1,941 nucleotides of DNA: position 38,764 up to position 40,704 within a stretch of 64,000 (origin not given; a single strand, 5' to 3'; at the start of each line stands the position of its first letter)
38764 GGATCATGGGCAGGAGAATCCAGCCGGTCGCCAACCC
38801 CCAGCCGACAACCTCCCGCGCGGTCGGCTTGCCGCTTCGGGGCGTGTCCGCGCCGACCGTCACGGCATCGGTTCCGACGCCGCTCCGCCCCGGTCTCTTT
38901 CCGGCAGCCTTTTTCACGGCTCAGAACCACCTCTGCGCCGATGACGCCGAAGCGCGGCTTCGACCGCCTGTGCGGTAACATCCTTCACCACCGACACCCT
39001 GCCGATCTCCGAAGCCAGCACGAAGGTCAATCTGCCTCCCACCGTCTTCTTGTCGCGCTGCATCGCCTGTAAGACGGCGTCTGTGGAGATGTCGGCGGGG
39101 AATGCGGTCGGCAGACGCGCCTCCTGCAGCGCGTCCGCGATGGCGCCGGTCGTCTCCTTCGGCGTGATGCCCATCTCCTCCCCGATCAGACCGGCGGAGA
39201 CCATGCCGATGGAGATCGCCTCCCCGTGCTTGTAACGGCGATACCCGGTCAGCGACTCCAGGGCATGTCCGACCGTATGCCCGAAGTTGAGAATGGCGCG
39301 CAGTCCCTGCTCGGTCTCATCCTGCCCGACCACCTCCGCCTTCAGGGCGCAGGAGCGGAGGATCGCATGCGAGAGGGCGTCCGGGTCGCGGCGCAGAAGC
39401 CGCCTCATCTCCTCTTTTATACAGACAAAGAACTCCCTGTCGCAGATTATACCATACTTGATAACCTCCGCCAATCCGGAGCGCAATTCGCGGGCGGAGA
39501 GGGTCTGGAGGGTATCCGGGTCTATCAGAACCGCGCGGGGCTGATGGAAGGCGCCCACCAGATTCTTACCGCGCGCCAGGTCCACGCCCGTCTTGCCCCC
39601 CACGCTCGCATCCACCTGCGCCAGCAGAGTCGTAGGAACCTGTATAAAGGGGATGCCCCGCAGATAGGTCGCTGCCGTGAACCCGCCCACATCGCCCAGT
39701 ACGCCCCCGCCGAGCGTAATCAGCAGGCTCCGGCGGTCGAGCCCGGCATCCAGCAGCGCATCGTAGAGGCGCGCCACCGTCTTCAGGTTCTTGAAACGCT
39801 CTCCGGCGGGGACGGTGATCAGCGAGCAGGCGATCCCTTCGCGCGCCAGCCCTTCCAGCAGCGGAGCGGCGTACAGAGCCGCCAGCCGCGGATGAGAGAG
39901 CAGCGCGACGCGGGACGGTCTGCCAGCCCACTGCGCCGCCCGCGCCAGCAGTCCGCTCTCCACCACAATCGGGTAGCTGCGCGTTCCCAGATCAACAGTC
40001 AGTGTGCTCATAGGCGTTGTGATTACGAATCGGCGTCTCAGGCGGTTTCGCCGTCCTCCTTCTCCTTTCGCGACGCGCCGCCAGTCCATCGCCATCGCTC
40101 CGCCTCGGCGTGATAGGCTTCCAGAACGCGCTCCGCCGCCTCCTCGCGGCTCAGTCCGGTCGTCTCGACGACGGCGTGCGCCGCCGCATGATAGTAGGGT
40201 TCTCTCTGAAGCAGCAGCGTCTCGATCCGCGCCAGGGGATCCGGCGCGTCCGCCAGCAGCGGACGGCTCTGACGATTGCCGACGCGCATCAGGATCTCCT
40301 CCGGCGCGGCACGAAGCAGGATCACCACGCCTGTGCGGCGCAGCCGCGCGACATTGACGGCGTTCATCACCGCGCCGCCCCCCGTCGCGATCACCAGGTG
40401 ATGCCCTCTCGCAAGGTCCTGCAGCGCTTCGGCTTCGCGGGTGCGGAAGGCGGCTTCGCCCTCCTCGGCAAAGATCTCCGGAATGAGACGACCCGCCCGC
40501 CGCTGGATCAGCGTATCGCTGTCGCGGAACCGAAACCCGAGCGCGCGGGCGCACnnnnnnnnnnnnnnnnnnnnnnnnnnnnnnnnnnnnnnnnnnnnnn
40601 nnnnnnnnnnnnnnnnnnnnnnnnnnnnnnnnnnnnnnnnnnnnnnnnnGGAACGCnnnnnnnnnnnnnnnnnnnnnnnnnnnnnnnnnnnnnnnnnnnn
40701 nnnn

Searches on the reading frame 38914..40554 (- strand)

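Call 7: search_protein_families(library=pfam, proteins=[window:38914-40554:-], max_evalue=0.01)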
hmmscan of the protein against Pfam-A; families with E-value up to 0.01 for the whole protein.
window:38914-40554:- (546 aa): 3 families
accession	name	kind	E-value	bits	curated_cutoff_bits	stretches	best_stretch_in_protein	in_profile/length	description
PF24621.2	DHQS_C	-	2.5e-48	164.1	27.6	1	360-504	1-144/144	3-dehydroquinate synthase C-terminal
PF01761.26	DHQ_synthase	-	2.4e-47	159.7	24.2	1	246-358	2-114/115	3-dehydroquinate synthase N-terminal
PF00465.25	Fe-ADH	-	0.0069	16.4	31.3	0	196-310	4-131/168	Iron-containing alcohol dehydrogenase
